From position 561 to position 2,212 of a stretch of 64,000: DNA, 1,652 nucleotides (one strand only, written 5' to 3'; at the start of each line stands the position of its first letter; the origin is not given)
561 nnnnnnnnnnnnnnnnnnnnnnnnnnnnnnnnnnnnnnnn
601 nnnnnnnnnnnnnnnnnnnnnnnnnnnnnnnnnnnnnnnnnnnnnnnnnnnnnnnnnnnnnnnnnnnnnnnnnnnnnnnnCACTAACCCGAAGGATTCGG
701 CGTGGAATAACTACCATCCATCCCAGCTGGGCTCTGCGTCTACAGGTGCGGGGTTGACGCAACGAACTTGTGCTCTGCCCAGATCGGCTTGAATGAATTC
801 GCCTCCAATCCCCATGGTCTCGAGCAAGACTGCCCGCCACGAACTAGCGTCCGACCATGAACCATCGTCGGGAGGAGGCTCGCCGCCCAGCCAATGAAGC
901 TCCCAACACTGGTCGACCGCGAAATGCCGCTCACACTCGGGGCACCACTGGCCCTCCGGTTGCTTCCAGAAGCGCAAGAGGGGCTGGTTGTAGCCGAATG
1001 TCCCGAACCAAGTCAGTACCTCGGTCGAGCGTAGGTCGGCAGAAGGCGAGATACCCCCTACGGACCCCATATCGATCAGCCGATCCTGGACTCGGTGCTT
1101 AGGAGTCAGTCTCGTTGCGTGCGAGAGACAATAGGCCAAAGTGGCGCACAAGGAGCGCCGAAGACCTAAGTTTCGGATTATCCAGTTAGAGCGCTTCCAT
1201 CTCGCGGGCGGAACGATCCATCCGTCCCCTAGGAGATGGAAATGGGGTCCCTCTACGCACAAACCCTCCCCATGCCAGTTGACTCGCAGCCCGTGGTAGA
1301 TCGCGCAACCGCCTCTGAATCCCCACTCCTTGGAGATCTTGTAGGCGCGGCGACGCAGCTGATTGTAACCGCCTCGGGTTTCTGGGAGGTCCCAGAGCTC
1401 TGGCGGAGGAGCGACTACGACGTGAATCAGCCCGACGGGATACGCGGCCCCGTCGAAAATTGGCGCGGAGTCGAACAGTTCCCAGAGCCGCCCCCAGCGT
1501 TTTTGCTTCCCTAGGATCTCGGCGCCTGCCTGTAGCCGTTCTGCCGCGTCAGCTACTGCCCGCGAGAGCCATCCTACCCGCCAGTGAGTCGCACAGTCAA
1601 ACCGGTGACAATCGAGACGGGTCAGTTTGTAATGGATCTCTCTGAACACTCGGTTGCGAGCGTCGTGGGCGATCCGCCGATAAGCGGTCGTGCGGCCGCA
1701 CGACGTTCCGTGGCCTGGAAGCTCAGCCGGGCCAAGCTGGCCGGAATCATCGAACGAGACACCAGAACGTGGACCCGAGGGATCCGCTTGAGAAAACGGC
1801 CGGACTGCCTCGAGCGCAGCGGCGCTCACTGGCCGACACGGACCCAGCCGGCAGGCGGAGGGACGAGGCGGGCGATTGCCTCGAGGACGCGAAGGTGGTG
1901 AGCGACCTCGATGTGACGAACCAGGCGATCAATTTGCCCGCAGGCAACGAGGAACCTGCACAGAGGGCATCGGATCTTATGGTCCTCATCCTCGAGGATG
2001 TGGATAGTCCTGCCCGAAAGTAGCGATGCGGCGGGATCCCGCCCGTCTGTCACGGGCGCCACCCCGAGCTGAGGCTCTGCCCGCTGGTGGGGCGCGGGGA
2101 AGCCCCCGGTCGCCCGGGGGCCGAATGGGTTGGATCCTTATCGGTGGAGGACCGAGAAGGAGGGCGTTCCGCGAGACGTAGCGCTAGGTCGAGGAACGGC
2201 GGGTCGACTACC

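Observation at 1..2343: Probable integrated plasmid/provirus abutting the 3' end of tRNA-Arg(CCU)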

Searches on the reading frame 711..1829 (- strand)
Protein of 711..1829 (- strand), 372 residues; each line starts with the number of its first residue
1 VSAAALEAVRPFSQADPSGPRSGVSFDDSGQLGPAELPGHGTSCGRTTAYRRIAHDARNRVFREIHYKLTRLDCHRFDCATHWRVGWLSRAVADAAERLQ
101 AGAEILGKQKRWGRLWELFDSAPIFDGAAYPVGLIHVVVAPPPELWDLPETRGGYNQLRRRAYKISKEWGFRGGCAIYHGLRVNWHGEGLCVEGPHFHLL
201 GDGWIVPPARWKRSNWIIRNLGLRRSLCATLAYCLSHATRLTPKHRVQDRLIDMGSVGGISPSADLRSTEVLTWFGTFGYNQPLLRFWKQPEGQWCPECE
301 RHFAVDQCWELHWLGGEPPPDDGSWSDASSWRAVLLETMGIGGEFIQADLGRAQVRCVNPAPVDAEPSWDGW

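Call 6: search_protein_families(library=pfam, proteins=[window:711-1829:-], max_evalue=1)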
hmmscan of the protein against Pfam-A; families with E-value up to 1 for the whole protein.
window:711-1829:- (372 aa): 1 family
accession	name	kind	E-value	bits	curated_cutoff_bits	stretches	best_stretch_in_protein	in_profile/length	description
PF22191.2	IBR_1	-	0.47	10.8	27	0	292-307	2-17/47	IBR domain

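Call 7: search_protein_families(library=phrogs, proteins=[window:711-1829:-], max_evalue=1)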
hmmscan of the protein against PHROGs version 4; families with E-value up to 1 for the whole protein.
window:711-1829:- (372 aa): 1 family
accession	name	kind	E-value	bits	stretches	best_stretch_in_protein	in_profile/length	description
phrog_14470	-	unknown function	0.62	11.1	0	294-311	5-22/46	-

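Call 11: search_dna_similar(query=window:711-1829:-, collection=phages, mode=protein, max_evalue=1)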
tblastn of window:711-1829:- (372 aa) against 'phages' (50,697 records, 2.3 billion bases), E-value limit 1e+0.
No match.

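Call 13: search_solved_structures(query=window:711-1829:-, max_evalue=10)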
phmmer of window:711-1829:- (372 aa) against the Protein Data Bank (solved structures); distinct sequences matched with E-value up to 10: 7.
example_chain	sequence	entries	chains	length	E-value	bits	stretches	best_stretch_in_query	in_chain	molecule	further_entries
1o7d_D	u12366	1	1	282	0.034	16.2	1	102-201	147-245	Lysosomal alpha-mannosidase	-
7cwh_B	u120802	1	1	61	0.12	14.3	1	280-310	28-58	Protein kinase C-binding protein 1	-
5y1z_C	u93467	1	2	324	1.1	11.2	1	280-310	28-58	Protein kinase C-binding protein 1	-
9t2g_A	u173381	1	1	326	1.1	11.2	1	280-310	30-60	MYND-type zinc finger-containing chromatin reader ZMYND8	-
4cos_A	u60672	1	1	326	1.1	11.2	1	280-310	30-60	PROTEIN KINASE C-BINDING PROTEIN 1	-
9t2f_A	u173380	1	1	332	1.1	11.1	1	280-310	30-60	MYND-type zinc finger-containing chromatin reader ZMYND8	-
5b73_A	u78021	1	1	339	1.2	11.1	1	280-310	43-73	Protein kinase C-binding protein 1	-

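Call 16: find_homologous_proteins(query=window:711-1829:-, max_evalue=0.001)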
Query window:711-1829:- (372 aa): 2 proteins with E <= 0.001 among 4600 candidates.
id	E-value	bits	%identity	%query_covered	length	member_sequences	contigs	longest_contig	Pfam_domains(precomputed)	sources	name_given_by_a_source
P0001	3.7e-222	756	100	84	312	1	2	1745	-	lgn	-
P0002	5.7e-26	109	32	80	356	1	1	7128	-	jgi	jgi:hypothetical protein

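Call 17: find_encoding_contigs(protein=P0002, flank=10000)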
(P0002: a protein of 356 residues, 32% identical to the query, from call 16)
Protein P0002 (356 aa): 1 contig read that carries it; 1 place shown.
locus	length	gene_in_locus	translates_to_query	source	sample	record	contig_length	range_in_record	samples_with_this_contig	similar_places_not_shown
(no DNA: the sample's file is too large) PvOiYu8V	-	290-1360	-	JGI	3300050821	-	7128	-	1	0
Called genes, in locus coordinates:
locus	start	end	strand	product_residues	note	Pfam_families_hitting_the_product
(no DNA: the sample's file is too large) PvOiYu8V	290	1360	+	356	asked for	-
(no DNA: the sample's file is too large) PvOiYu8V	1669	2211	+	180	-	-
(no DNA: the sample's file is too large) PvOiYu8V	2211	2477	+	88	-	-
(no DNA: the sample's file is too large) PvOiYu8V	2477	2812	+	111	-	-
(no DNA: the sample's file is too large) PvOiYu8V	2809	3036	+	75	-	-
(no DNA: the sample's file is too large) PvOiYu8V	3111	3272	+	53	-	-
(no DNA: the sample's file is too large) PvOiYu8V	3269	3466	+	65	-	-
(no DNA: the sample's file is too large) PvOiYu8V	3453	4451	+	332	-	PF00589:Phage_integrase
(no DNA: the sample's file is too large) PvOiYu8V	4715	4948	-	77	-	-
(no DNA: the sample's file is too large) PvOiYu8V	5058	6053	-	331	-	PF10432:bact-PGI_C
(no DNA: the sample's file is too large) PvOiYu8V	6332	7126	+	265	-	?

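Call 18: find_encoding_contigs(protein=P0001, flank=10000)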
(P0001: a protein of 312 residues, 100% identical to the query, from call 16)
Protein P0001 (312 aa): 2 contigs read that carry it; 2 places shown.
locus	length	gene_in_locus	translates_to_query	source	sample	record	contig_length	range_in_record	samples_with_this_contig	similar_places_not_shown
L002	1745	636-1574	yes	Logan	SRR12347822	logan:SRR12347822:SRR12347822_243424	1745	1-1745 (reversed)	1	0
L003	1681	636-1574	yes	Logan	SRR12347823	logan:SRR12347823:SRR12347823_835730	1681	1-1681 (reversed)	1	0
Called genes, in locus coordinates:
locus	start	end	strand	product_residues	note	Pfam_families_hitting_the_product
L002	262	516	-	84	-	-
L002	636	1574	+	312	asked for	-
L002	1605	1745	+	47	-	?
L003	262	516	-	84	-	-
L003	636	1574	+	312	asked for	-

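Call 23: find_related_loci(query=A1, collection=genome_contigs, flank=10000)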
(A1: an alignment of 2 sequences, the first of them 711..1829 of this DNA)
Query A1 (372 aa) in genome_contigs; peptide patterns used: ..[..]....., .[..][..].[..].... (x = any residue, [..] = any of these).
50 stretches matched a pattern; 1 encode a relative of the query (tblastn E <= 1e-3); 1 distinct loci.
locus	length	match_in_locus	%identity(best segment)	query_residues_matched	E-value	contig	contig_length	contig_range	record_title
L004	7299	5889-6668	33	37-333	2e-35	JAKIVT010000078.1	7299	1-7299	MAG: Thermoplasmata archaeon isolate AcS13-54 AcS13-54_78, whole genome shotgun sequence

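Call 34: search_protein_representatives(alignment_id=A1)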
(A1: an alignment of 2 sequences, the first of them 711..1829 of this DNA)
Query: 2 sequences, 448 profile positions. Proteins with E-value up to 0.001 (for the whole library): 709; up to 1e-10: 310; up to 1e-30: 40. The best 150 are listed.
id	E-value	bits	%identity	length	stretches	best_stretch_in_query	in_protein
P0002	4.7e-197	671.7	-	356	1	1-409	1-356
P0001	4.5e-193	658.5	-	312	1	120-448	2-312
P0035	2.1e-69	250.9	-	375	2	192-414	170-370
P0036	3.4e-61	223.9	-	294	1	105-416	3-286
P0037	2.6e-56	207.8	-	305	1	69-415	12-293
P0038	5.0e-47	177.2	-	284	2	194-411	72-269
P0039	1.5e-44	169.0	-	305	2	188-411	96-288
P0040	9.8e-43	163.0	-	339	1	87-413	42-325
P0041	1.2e-42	162.7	-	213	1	196-410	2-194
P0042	3.6e-42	161.1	-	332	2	88-272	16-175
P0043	8.0e-42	160.0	-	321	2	193-420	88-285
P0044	1.1e-40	156.3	-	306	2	193-408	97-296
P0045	4.8e-40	154.1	-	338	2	88-270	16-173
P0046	9.4e-40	153.2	-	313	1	90-397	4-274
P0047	1.0e-39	153.0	-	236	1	192-409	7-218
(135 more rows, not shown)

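Call 36: search_protein_families(library=pfam, alignment_id=A2, max_evalue=0.01)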
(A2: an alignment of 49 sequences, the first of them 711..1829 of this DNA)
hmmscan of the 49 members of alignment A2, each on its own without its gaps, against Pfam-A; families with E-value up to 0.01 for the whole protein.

A. member 1, window:711-1829:- (372 aa): 0 families

B. families by the number of members that match (of 49 scanned): 4 families
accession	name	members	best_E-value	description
PF13240.11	Zn_Ribbon_1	2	0.0002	zinc-ribbon domain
PF18551.6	TackOD1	1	0.0011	Thaumarchaeal output domain 1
PF12773.13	DZR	1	0.0085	Double zinc ribbon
PF13453.11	Zn_ribbon_TFIIB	1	0.0088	Transcription factor zinc-finger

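Call 37: search_solved_structures(query=A2, max_evalue=10)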
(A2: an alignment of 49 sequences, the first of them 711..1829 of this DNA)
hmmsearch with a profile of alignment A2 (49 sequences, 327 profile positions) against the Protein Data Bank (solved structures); distinct sequences matched with E-value up to 10: 60.
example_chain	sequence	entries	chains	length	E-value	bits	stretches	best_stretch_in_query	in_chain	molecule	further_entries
9puh_D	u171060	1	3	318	0.0085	18.4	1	190-258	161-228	Papain-like protease nsp3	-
9vwy_A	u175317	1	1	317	0.0085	18.4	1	190-258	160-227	Papain-like protease nsp3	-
9brv_A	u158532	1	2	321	0.0086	18.4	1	190-258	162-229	Papain-like protease nsp3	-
7d7k_A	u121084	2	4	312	0.0087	18.4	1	190-258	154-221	Non-structural protein 3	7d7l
9u7d_A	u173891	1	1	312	0.0087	18.3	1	190-258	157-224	Papain-like protease nsp3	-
6w9c_A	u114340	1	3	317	0.0087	18.3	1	190-258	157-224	Non-structural protein 3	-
9f7r_A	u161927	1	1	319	0.0088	18.3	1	190-258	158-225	Replicase polyprotein 1ab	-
6yva_A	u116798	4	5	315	0.0088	18.3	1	190-258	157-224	Replicase polyprotein 1a | Non-structural protein 3 | Papain-like protease nsp3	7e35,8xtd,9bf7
7cmd_A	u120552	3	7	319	0.0089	18.3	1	190-258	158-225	Non-structural protein 3 | Papain-like protease nsp3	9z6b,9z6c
27zy_A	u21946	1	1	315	0.0089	18.3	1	190-258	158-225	Papain-like protease nsp3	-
9hhh_A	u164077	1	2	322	0.0089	18.3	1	190-258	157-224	Papain-like protease nsp3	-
8x1x_A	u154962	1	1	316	0.0089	18.3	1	190-258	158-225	Papain-like protease nsp3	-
7cjm_B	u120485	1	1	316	0.0089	18.3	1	190-258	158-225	Non-structural protein 3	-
8yx2_B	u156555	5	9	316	0.0089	18.3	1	190-258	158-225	Papain-like protease nsp3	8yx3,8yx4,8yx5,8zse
9puy_A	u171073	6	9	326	0.0089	18.3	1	190-258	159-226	Papain-like protease nsp3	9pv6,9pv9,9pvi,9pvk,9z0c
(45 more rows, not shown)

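Call 51: predict_structure(alignment_id=A2)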
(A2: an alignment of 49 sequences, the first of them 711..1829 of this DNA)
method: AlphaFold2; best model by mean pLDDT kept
length: 372 residues; sequences in the alignment: 49
mean_pLDDT: 75.7   pTM: 0.73
mean pLDDT of the five models: 75.7, 74.9, 74.3, 73.3, 72.7
residues with pLDDT >= 90: 149; 70-90: 97; 50-70: 41; < 50: 85
segments of 3 or more residues with pLDDT < 50: 1-16, 18-25, 114-116, 120-131, 253-264, 339-347, 351-372
pLDDT, mean of each block of 10 residues (from residue 1): 43 43 54 91 89 82 81 92 94 91 82 49 45 85 96 95 95 96 79 94 77 84 92 96 73 46 59 94 77 86 90 91 76 73 44 37 41 36
secondary structure, 60 per line:
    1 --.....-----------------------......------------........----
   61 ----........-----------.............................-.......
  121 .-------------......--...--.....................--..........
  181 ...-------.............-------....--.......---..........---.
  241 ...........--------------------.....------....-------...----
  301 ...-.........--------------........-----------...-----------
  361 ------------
elements in order: H3-7 E31-36 E49-56 E65-72 H84-112 H114-121 E135-140 H152-168 E171-183 E191-203 H211-214 E217-223 H227-236 E240-243 H244-251 E272-276 H283-286 E294-296 E301-303 E308-313 E331-335 E347-349

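Call 54: find_related_loci(query=A4, collection=metagenome_contigs, flank=10000)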
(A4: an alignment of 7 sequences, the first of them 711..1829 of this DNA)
Query A4 (372 aa) in metagenome_contigs; peptide patterns used: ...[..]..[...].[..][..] (x = any residue, [..] = any of these).
105 stretches matched a pattern; 35 encode a relative of the query (tblastn E <= 1e-3); 35 distinct loci.
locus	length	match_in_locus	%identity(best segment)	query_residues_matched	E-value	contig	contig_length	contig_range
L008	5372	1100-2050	31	11-340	7e-39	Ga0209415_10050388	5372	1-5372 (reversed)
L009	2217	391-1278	32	37-371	1e-36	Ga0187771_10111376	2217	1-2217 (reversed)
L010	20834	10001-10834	32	38-350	2e-34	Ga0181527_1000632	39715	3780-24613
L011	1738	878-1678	31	36-340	1e-34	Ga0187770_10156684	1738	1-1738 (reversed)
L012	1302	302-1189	29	37-344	2e-31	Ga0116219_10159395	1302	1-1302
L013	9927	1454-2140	32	136-358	3e-29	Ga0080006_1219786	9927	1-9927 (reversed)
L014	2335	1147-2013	33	36-350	6e-29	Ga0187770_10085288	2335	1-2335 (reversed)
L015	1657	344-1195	32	37-343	6e-29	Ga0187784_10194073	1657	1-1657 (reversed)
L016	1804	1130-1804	31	37-303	9e-29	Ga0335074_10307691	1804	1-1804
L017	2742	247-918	29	74-322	2e-27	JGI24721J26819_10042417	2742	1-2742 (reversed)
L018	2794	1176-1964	31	37-324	2e-27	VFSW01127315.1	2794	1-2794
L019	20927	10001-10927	30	5-343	8e-27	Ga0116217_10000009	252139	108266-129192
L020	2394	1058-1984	30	5-343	4e-27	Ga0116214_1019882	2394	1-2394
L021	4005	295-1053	28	37-323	1e-25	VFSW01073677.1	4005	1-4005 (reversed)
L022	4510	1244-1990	27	36-321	9e-25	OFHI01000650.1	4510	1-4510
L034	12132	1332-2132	40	135-333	3e-14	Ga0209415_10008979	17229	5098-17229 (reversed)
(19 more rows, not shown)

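Call 66: search_protein_families(library=ncbifam, proteins=[window:711-1829:-, P0002, P0035, P0040], max_evalue=1)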
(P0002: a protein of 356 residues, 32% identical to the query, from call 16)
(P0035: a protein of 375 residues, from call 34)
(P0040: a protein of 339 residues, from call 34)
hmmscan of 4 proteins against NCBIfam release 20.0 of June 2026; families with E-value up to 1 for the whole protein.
window:711-1829:- (372 aa): 0 families

P0002 (356 aa): 0 families

P0035 (375 aa): 0 families

P0040 (339 aa): 0 families

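Call 80: fold_search(model_id=the predicted structure, library=viral)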
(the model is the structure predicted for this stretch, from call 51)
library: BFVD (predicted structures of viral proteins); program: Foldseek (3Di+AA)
matches with E <= 10: 451; with E <= 0.001: 1
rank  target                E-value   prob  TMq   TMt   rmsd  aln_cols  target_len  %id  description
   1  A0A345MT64            9.3e-04  1.00  0.25  0.39   7.1       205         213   16  (no name in the UniProt tables at hand)
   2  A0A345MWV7            3.8e-03  0.87  0.25  0.30  16.0       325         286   11  (no name in the UniProt tables at hand)
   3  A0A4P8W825            4.8e-03  0.69  0.22  0.24  12.8       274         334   14  (no name in the UniProt tables at hand)
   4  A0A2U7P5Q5            8.0e-03  0.75  0.25  0.22  18.4       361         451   12  (no name in the UniProt tables at hand)
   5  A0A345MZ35            1.1e-02  0.75  0.25  0.33  15.1       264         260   11  (no name in the UniProt tables at hand)
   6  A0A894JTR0            1.7e-02  0.69  0.25  0.20  11.7       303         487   11  (no name in the UniProt tables at hand)
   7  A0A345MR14            2.2e-02  0.66  0.20  0.27   9.8       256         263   13  (no name in the UniProt tables at hand)
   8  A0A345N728            2.7e-02  0.69  0.24  0.31  13.9       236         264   10  (no name in the UniProt tables at hand)
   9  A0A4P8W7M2            3.5e-02  0.30  0.18  0.13  11.5       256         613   11  (no name in the UniProt tables at hand)
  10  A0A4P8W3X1            3.7e-02  0.54  0.24  0.15  10.3       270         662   12  (no name in the UniProt tables at hand)
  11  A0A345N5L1            4.2e-02  0.47  0.23  0.35  16.8       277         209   14  (no name in the UniProt tables at hand)
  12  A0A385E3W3            4.7e-02  0.75  0.18  0.28   8.6       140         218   11  (no name in the UniProt tables at hand)
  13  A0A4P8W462            5.0e-02  0.57  0.20  0.18   9.8       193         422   11  (no name in the UniProt tables at hand)
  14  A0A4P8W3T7            5.9e-02  0.51  0.26  0.26  10.6       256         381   10  (no name in the UniProt tables at hand)
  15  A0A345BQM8            5.9e-02  0.41  0.23  0.30   9.2       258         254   12  (no name in the UniProt tables at hand)
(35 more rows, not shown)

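Call 108: search_protein_families(library=pfam, proteins=[L010:12959-14221:+, L019:12506-13705:+, L034:9791-11065:+, L010:8103-9467:-, L047:5348-7300:-, L047:3344-4087:-, L010:11300-11851:+, L010:11808-12611:+], max_evalue=0.001)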
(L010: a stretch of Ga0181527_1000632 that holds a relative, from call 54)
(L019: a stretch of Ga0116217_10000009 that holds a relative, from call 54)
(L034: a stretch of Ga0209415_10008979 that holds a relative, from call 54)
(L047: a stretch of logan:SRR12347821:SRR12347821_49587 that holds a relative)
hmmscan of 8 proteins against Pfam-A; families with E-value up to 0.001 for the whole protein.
L010:12959-14221:+ (421 aa): 1 family
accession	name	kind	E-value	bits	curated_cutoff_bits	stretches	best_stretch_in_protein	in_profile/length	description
PF00589.27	Phage_integrase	-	2.7e-07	31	27.1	1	264-395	34-167/172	Phage integrase family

L019:12506-13705:+ (400 aa): 0 families

L034:9791-11065:+ (425 aa): 1 family
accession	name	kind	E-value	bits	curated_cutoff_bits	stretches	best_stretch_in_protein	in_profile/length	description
PF00589.27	Phage_integrase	-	4.7e-05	23.7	27.1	1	249-397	30-167/172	Phage integrase family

L010:8103-9467:- (455 aa): 0 families

L047:5348-7300:- (650 aa): 0 families

L047:3344-4087:- (247 aa): 1 family
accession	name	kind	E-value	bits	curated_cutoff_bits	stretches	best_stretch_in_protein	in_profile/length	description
PF00239.26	Resolvase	-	1.9e-24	86.9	23.3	1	4-151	1-139/145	Resolvase, N terminal domain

L010:11300-11851:+ (184 aa): 0 families

L010:11808-12611:+ (268 aa): 0 families

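Call 113: find_related_loci(query=A4, collection=viral_contigs, flank=10000)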
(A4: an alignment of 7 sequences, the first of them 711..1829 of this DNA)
Query A4 (372 aa) in viral_contigs; peptide patterns used: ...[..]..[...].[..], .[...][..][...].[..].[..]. (x = any residue, [..] = any of these).
15 stretches matched a pattern, but none encodes a relative of the query by tblastn (E <= 1e-3).

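Call 114: search_dna_similar(query=window:711-1829:-, collection=plasmids, mode=protein, max_evalue=0.1)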
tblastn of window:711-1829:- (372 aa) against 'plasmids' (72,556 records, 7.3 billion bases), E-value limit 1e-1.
No match.

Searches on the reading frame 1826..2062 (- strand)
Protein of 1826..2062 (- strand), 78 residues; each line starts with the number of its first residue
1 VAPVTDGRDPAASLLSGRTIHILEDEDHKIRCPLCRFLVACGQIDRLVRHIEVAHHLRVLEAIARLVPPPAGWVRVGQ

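Call 6: search_protein_families(library=pfam, proteins=[window:1826-2062:-], max_evalue=1)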
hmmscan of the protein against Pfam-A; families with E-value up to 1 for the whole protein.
window:1826-2062:- (78 aa): 2 families
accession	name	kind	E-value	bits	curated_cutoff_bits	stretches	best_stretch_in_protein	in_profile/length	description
PF23320.1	Zn_SUZ12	-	0.017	15.3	28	1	27-57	21-49/70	Polycomb protein SUZ12-like, Zn domain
PF12840.13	HTH_20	-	0.066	13.6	27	1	27-67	2-48/51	Helix-turn-helix domain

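Call 7: search_protein_families(library=phrogs, proteins=[window:1826-2062:-], max_evalue=1)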
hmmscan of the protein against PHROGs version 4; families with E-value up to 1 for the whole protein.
window:1826-2062:- (78 aa): 0 families

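Call 66: search_protein_families(library=ncbifam, proteins=[window:1826-2062:-], max_evalue=1)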
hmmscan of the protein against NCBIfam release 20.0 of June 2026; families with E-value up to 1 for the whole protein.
window:1826-2062:- (78 aa): 0 families

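Call 99: find_homologous_proteins(query=window:1826-2062:-, max_evalue=0.01)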
Query window:1826-2062:-: 4 candidates shared short words with the query, none scored E <= 0.01.
